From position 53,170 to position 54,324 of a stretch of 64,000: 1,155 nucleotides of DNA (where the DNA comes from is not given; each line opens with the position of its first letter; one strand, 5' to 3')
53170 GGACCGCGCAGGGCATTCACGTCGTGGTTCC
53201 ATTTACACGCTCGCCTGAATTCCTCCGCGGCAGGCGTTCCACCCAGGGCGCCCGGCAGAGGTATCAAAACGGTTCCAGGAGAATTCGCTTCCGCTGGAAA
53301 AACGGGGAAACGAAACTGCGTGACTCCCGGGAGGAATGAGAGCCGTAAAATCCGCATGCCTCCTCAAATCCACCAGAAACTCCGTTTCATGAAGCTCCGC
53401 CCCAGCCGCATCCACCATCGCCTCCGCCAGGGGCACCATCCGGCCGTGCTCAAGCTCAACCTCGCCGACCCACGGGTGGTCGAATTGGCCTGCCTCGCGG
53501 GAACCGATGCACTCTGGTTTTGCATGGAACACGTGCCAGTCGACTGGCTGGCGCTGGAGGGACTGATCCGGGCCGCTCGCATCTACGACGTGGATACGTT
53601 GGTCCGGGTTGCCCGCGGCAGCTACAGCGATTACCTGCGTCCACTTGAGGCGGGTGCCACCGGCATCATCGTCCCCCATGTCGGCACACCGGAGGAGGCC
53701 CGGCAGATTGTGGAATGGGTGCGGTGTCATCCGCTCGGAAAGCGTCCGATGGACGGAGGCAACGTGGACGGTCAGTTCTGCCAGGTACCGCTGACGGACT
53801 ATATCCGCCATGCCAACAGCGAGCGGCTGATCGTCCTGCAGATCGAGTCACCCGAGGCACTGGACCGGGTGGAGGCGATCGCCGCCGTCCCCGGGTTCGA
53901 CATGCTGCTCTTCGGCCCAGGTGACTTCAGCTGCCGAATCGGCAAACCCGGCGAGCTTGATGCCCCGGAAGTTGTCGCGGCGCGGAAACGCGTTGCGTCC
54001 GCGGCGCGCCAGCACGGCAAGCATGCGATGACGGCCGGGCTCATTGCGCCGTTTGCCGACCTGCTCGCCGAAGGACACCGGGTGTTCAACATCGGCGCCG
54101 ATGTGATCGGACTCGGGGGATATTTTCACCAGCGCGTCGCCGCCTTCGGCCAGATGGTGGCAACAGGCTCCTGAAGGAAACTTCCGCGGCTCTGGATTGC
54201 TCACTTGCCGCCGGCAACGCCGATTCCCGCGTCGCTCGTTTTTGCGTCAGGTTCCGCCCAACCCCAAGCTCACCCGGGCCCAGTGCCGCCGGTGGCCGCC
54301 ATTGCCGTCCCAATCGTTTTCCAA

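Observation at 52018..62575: Polysaccharide-utilization-like locus combining a NanM-like Kelch mutarotase, a tandem BNR sialidase-like enzyme, an HpcH aldolase, a GntR/LacI regulator and a TBDR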

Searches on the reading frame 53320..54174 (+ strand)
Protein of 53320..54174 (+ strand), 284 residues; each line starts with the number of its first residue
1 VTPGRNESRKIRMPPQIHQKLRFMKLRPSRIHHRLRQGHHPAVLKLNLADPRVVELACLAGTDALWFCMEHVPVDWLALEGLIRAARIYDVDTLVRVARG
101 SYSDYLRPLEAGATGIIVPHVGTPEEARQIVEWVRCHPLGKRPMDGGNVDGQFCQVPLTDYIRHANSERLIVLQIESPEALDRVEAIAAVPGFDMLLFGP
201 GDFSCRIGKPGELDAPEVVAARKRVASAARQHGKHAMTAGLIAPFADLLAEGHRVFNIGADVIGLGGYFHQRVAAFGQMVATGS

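Call 4: search_protein_families(library=pfam, proteins=[window:53320-54174:+], max_evalue=0.01)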
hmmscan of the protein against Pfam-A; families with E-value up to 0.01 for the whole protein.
window:53320-54174:+ (284 aa): 1 family
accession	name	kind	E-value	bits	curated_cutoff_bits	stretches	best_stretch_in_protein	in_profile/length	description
PF03328.21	HpcH_HpaI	-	3.2e-26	92.4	25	1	46-261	6-214/221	HpcH/HpaI aldolase/citrate lyase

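Call 5: search_protein_families(library=ncbifam, proteins=[window:53320-54174:+], max_evalue=0.01)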
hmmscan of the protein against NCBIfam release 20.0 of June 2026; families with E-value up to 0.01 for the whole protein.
window:53320-54174:+ (284 aa): 4 families
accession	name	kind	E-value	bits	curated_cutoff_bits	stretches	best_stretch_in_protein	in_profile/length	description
TIGR02311.1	HpaI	equivalog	6.2e-29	101.2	368.8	1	32-263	4-235/249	4-hydroxy-2-oxoheptanedioate aldolase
NF007849.0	PRK10558.1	equivalog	1.1e-28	100.4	393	1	27-267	6-238/256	2-dehydro-3-deoxyglucarate aldolase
TIGR03239.1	GarL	equivalog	1.4e-28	100.2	406.75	1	33-266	5-230/249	2-dehydro-3-deoxyglucarate aldolase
NF007521.0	PRK10128.1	equivalog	4e-22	79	441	1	31-277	9-255/267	2-keto-3-deoxy-L-rhamnonate aldolase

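Call 39: search_solved_structures(query=window:53389-54174:+, max_evalue=0.001, show_alignments=3)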
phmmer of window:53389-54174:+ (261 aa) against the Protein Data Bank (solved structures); distinct sequences matched with E-value up to 0.001: 21.
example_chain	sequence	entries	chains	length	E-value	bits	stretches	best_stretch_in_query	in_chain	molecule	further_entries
4tv5_A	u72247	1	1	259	3.1e-28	102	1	7-238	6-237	2-dehydro-3-deoxyglucarate aldolase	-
4tv6_A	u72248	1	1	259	8e-28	100.6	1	7-238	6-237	2-dehydro-3-deoxyglucarate aldolase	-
7v8t_A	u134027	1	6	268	6.4e-26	94.4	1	3-220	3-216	2,4-dihydroxyhept-2-ene-1,7-dioic acid aldolase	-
4mf4_A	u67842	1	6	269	2.4e-24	89.2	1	7-242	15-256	HpcH/HpaI aldolase/citrate lyase family protein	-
3qz6_A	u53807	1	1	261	5e-23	84.9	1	19-246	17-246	HpcH/HpaI aldolase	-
2vws_A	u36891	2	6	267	7e-22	81.2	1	8-253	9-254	YFAU, 2-KETO-3-DEOXY SUGAR ALDOLASE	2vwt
1izc_A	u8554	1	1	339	8.3e-21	77.6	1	34-251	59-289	macrophomate synthase intermolecular Diels-Alderase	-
1dxe_A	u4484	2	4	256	7e-19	71.3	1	25-244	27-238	2-DEHYDRO-3-DEOXY-GALACTARATE ALDOLASE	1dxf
4b5x_A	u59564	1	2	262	4.8e-17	65.3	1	12-213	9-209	4-HYDROXY-2-OXO-HEPTANE-1,7-DIOATE ALDOLASE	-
4b5s_A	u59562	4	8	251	1.4e-16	63.8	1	12-212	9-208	4-HYDROXY-2-OXO-HEPTANE-1,7-DIOATE ALDOLASE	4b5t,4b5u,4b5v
2v5j_A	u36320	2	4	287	1.6e-16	63.6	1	12-213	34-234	2,4-DIHYDROXYHEPT-2-ENE-1,7-DIOIC ACID ALDOLASE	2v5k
4b5w_A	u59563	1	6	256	7.7e-16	61.3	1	12-213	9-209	4-HYDROXY-2-OXO-HEPTANE-1,7-DIOATE ALDOLASE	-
7et8_A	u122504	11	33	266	5.8e-15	58.5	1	23-191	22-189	4-hydroxy-2-oxoheptanedioate aldolase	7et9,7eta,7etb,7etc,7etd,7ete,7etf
8adq_A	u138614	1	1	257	6.2e-14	55.1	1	35-242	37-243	HpcH/HpaI aldolase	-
7o5i_A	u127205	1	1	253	6.5e-14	55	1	35-242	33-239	HpcH/HpaI aldolase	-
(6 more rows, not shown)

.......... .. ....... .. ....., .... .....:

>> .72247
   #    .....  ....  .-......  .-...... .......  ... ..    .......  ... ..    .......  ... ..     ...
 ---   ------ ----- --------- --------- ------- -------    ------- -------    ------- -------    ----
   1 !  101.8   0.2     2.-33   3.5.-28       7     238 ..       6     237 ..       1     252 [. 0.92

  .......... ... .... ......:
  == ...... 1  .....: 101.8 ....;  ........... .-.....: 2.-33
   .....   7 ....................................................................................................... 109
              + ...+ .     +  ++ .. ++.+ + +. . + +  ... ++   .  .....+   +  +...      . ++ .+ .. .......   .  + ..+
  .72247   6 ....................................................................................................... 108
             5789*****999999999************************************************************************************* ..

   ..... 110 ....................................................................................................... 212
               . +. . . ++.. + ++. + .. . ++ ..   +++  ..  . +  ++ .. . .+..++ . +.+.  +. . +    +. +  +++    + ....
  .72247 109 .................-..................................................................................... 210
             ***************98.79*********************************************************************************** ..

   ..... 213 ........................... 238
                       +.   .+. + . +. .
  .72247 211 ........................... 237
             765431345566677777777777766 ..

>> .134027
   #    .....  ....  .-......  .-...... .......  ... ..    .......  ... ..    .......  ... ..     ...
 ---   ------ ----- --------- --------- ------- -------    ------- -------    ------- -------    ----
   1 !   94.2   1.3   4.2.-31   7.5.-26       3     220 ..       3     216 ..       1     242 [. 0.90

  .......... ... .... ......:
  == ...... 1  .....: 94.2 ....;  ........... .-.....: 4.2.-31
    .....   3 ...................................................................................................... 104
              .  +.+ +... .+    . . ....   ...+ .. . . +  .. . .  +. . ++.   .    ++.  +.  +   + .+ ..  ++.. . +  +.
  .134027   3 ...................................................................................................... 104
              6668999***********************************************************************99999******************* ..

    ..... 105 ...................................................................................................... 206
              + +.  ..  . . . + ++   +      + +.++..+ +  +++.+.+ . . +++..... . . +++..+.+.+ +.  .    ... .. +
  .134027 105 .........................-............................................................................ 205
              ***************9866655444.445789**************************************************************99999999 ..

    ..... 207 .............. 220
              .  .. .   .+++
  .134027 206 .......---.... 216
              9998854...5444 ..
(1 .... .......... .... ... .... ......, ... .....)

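Call 51: find_homologous_proteins(query=window:53389-54174:+, max_evalue=1e-10)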
Query window:53389-54174:+ (261 aa): 2696 proteins with E <= 1e-10 among 6562 candidates; the best 120 are listed.
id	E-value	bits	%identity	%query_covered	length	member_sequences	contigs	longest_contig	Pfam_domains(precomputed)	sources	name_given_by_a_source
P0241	2.2e-167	573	95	100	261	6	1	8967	PF03328.21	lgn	-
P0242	9.1e-138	476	81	99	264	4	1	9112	PF03328.21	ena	-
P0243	3.5e-134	464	78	100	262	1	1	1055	PF03328.21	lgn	-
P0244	1.6e-131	455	77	99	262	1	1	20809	PF03328.21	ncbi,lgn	-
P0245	2.8e-129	448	77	98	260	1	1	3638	PF03328.21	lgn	-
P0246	1.1e-128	446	77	97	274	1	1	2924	PF03328.21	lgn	-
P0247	1.0e-124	433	75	93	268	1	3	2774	PF03328.21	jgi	jgi:4-hydroxy-2-oxoheptanedioate aldolase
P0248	1.8e-123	429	72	99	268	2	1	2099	PF03328.21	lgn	-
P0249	5.7e-122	424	71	99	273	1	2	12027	PF03328.21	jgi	jgi:4-hydroxy-2-oxoheptanedioate aldolase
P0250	7.2e-122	424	72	99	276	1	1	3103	PF03328.21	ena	-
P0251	2.4e-121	422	75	90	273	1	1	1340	PF03328.21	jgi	jgi:4-hydroxy-2-oxoheptanedioate aldolase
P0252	2.4e-121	422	74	96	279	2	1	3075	PF03328.21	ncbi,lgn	-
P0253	2.7e-121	422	73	98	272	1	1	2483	PF03328.21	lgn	-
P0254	4.4e-121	421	72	99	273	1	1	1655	PF03328.21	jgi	jgi:4-hydroxy-2-oxoheptanedioate aldolase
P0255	1.1e-120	420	74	96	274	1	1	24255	PF03328.21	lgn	-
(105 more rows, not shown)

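Call 54: find_related_loci(query=A3, collection=metagenome_contigs, flank=10000)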
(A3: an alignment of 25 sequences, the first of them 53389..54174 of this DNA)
Query A3 (261 aa) in metagenome_contigs; peptide patterns used: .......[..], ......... (x = any residue, [..] = any of these).
600 stretches matched a pattern (row limit reached: there are more); 481 encode a relative of the query (tblastn E <= 1e-3); the best 80 are kept; 80 distinct loci.
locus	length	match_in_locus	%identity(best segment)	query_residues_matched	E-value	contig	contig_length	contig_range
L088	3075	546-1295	74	1-250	3e-131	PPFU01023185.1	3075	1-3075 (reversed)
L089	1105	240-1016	68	1-259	2e-133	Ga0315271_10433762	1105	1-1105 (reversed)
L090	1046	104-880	67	1-259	2e-130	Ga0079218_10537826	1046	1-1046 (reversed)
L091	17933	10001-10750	68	1-250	3e-118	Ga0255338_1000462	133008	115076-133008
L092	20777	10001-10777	67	1-259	8e-118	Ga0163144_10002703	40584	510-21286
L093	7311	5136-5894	70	1-253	2e-117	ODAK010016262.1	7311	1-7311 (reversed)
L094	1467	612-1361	70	1-250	1e-126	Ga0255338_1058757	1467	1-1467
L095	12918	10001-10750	67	1-250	1e-116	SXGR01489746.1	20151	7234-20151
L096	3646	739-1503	67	1-255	6e-117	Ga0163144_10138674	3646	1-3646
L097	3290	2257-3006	66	1-250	9e-118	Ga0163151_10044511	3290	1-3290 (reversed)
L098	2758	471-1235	67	1-255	6e-119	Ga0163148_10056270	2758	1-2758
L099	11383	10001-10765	67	1-255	9e-115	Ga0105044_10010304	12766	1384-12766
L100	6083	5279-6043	67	1-255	9e-115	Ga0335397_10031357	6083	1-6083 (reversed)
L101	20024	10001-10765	67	1-255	9e-115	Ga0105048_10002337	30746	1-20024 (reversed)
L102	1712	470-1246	70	1-259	1e-122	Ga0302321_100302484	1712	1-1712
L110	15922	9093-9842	70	1-250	3e-113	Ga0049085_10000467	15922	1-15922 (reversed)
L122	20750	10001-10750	69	1-250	1e-111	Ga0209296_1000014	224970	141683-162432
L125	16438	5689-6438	64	1-250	7e-111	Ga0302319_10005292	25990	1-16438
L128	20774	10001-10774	63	1-258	2e-110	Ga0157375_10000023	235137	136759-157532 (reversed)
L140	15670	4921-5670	68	1-250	1e-109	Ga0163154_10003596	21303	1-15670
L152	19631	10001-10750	70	1-250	4e-108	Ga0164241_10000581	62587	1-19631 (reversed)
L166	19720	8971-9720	67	1-250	7e-107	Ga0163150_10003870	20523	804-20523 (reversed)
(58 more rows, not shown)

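Call 57: search_protein_families(library=pfam, proteins=[L166:10688-11473:+, L140:3897-4892:+, L122:6627-7640:+, L110:2325-4535:-, L099:8873-9649:-, L128:10850-12559:+, L140:2572-3897:+, L125:12323-13921:+, L152:14997-15668:+, L122:13249-14250:+], max_evalue=0.001)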
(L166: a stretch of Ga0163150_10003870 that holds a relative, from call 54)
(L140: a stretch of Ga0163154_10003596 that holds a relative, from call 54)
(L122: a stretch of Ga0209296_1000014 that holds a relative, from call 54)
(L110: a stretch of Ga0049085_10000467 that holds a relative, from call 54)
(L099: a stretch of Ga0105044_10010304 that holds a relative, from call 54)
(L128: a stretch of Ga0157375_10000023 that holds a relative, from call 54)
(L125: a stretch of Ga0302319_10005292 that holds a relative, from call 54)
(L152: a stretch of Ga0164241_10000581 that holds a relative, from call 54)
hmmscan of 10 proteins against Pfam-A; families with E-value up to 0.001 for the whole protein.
L166:10688-11473:+ (261 aa): 5 families
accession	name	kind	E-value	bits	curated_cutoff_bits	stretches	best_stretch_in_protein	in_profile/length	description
PF13561.12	adh_short_C2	-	1.5e-43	149.5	27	1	23-259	8-236/236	Enoyl-(Acyl carrier protein) reductase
PF00106.31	adh_short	-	2.1e-30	106.1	26.6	1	12-203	1-183/195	short chain dehydrogenase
PF01370.27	Epimerase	-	1.8e-07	31.3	20.9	1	18-216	5-188/240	NAD dependent epimerase/dehydratase family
PF08659.16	KR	-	2.5e-07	31.2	22.6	1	17-122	6-116/180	KR domain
PF03807.23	F420_oxidored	-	0.00077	20.4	21.6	0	16-54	3-43/94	NADP oxidoreductase coenzyme F420-dependent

L140:3897-4892:+ (331 aa): 1 family
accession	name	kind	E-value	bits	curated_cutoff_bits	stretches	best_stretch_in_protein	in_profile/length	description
PF01408.29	GFO_IDH_MocA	-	8.7e-07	30.1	24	1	89-164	39-114/120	Oxidoreductase family, NAD-binding Rossmann fold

L122:6627-7640:+ (337 aa): 7 families
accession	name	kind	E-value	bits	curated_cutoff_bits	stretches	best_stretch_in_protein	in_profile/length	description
PF01408.29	GFO_IDH_MocA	-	1.1e-23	84.6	24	1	2-119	1-120/120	Oxidoreductase family, NAD-binding Rossmann fold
PF22725.1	GFO_IDH_MocA_C3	-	4.6e-13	49.7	27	1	129-252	3-122/124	GFO/IDH/MocA C-terminal domain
PF02894.22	GFO_IDH_MocA_C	-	1.9e-05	25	22.9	0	134-327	4-213/218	Oxidoreductase family, C-terminal alpha/beta domain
PF13649.12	Methyltransf_25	-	7.7e-05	23.8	27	1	4-89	1-93/97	Methyltransferase domain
PF03435.24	Sacchrp_dh_NADP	-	0.00017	22.4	25.1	1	4-89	1-96/129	Saccharopine dehydrogenase NADP binding domain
PF03807.23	F420_oxidored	-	0.00055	20.9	21.6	1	4-72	2-70/94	NADP oxidoreductase coenzyme F420-dependent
PF08241.18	Methyltransf_11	-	0.00084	20.4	21.2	0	6-88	2-86/95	Methyltransferase domain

L110:2325-4535:- (736 aa): 1 family
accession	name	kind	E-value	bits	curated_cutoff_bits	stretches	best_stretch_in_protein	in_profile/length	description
PF07715.20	Plug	-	4.9e-10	40.3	23.9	1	83-174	3-107/107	TonB-dependent Receptor Plug Domain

L099:8873-9649:- (258 aa): 3 families
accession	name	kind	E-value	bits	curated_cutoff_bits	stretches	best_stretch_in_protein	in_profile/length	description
PF07729.17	FCD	-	5e-22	79.1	24.3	1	81-226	1-124/125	FCD domain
PF00392.27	GntR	-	3.7e-15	55.8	27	1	11-71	3-64/64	Bacterial regulatory proteins, gntR family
PF01978.25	TrmB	-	3.5e-05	24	25.6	1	34-73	25-64/68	Sugar-specific transcriptional regulator TrmB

L128:10850-12559:+ (569 aa): 0 families

L140:2572-3897:+ (441 aa): 1 family
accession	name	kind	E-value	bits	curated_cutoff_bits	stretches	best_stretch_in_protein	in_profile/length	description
PF04305.20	DUF455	-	2.2e-07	31.1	34.3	1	279-431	74-227/247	Protein of unknown function (DUF455)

L125:12323-13921:+ (532 aa): 1 family
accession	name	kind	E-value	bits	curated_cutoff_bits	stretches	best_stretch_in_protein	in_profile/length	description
PF00474.23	SSF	-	4.3e-32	111.9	22.8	1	45-454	1-403/406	Sodium:solute symporter family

L152:14997-15668:+ (223 aa): 0 families

L122:13249-14250:+ (333 aa): 1 family
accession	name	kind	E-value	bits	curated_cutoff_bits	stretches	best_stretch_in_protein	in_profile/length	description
PF00248.27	Aldo_ket_red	-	3.7e-59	200.6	24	1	14-322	1-288/291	Aldo/keto reductase family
